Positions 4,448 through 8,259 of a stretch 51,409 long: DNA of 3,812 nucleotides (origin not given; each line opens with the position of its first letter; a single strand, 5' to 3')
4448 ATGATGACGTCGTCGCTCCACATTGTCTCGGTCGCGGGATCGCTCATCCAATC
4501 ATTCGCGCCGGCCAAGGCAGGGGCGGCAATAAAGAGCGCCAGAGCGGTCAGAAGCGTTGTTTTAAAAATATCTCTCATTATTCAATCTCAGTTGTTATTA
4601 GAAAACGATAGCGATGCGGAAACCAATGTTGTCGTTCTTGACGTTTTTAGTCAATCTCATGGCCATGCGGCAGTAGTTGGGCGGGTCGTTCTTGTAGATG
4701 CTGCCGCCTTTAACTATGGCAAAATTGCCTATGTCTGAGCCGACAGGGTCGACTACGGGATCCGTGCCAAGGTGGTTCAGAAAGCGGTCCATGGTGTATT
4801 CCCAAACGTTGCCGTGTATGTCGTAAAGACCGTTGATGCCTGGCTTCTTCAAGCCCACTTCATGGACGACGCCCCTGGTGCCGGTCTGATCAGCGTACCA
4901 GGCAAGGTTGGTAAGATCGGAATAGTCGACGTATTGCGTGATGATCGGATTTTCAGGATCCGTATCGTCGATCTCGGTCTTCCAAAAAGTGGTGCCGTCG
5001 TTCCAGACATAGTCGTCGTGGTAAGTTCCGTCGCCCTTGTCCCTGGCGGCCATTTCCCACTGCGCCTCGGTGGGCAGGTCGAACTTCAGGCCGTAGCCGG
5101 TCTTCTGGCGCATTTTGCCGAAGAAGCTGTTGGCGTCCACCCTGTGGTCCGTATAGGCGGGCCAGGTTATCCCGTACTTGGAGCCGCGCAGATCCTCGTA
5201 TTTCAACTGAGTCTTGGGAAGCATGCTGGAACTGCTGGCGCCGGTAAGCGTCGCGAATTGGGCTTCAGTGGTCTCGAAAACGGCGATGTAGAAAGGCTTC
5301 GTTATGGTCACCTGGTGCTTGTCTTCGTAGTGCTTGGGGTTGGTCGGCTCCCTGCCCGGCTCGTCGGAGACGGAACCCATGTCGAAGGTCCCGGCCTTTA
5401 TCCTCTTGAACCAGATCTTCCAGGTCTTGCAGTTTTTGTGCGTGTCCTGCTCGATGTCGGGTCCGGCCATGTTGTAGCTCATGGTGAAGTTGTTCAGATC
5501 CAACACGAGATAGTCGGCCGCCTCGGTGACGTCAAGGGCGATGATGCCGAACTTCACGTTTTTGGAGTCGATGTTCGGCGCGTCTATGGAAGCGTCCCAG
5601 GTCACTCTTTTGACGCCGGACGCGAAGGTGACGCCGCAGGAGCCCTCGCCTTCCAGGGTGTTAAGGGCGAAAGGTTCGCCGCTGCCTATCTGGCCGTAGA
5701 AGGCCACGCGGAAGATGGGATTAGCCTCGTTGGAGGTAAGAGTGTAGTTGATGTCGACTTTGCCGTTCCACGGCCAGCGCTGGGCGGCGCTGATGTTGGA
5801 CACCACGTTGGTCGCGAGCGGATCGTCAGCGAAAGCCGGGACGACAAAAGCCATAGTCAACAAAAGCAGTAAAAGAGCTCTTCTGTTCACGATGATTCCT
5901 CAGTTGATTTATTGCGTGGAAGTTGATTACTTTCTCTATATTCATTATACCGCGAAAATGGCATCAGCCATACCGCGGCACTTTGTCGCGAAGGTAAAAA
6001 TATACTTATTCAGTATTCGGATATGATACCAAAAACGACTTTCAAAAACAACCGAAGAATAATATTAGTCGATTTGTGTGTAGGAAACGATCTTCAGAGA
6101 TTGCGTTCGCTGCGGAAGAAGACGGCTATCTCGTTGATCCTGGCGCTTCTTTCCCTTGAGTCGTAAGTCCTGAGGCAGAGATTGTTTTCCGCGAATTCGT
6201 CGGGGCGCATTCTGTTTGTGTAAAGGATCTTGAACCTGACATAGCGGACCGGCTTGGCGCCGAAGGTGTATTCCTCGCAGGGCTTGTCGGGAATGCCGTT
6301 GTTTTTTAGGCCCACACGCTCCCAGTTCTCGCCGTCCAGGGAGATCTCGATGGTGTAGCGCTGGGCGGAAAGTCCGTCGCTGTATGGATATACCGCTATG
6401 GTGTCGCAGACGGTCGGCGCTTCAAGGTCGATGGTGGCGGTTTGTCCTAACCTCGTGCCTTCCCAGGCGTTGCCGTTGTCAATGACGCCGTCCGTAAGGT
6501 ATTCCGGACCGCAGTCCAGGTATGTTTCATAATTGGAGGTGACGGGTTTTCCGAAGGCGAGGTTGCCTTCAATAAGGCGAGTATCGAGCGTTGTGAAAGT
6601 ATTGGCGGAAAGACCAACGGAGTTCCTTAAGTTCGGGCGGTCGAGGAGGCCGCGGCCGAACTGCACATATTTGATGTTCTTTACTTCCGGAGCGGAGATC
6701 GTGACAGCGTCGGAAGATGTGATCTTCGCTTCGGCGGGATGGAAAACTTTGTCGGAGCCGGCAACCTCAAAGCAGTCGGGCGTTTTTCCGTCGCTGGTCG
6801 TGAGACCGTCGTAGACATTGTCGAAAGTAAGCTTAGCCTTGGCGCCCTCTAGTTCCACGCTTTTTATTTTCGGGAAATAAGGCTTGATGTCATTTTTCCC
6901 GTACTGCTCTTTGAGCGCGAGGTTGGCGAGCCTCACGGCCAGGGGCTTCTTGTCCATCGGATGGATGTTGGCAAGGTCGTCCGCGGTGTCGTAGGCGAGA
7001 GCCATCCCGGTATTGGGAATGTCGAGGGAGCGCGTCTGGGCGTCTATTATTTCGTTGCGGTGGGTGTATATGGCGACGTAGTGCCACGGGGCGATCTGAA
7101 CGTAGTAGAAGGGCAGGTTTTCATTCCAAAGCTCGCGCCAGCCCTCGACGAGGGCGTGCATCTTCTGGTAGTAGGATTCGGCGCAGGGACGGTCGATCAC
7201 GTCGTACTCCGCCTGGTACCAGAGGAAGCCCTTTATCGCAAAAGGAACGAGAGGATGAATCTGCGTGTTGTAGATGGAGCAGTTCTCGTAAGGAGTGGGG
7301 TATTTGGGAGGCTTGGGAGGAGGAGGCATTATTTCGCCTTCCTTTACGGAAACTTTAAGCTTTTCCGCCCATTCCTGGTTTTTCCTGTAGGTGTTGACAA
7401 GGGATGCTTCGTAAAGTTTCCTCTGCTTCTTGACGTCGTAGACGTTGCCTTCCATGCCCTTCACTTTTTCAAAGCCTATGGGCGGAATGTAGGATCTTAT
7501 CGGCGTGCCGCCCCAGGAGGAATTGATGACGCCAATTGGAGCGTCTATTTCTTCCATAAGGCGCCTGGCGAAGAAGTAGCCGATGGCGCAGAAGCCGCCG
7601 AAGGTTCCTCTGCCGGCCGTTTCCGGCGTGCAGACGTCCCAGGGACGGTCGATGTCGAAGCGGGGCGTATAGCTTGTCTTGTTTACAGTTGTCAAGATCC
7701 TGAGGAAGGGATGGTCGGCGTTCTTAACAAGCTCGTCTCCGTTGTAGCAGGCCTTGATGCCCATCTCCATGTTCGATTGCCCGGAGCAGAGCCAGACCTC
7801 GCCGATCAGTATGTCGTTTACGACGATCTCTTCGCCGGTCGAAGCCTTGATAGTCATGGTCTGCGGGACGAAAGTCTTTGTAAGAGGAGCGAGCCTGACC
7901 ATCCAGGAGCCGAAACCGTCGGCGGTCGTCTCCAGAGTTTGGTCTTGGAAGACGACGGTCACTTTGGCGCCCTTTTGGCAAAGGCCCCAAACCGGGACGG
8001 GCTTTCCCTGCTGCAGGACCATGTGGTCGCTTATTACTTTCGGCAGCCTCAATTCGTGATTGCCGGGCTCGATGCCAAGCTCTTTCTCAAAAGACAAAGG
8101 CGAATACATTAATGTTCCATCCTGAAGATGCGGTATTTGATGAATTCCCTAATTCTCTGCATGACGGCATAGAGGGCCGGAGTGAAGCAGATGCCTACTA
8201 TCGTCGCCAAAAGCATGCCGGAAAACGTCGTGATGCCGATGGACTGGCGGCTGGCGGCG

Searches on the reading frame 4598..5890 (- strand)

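Call 62: search_protein_families(library=pfam, proteins=[window:4598-5890:-], max_evalue=0.00001)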
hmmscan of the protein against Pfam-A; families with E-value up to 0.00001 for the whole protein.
window:4598-5890:- (430 aa): 1 family
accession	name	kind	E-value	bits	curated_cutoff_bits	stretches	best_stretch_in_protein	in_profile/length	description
PF03781.23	FGE-sulfatase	-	1.1e-26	94.5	23.3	1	164-427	8-254/255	Sulfatase-modifying factor enzyme 1-like domain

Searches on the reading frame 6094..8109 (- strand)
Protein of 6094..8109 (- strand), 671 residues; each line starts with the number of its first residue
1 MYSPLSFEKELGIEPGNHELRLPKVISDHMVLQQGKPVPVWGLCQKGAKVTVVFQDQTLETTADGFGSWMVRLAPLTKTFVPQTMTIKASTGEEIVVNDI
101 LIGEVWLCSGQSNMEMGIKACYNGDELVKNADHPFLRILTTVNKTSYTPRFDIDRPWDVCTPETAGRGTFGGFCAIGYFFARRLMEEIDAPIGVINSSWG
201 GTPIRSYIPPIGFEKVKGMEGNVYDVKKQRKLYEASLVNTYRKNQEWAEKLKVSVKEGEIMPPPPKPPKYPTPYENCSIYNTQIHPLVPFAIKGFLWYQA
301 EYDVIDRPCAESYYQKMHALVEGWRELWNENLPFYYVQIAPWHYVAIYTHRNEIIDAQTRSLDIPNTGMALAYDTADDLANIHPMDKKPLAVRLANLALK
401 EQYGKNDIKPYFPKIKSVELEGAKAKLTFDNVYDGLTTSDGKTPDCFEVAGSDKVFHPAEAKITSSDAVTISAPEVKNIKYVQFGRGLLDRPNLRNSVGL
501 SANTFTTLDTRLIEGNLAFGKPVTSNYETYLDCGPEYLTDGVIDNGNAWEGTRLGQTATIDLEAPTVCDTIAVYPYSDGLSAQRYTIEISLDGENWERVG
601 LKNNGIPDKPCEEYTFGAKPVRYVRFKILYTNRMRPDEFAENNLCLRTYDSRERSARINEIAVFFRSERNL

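Call 62: search_protein_families(library=pfam, proteins=[window:6094-8109:-], max_evalue=0.00001)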
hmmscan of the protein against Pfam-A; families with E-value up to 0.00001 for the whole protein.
window:6094-8109:- (671 aa): 3 families
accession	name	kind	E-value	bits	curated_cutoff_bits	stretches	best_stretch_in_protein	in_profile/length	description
PF03629.24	SASA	-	4.2e-17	62.9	24.8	1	291-383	119-207/226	Carbohydrate esterase, sialic acid-specific acetylesterase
PF00754.31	F5_F8_type_C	-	5e-10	40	28.2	1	528-630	10-114/127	F5/8 type C domain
PF22633.2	F5_F8_type_C_2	-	3.6e-09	37.6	27.8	1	539-626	3-91/91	NedA-like, galactose-binding domain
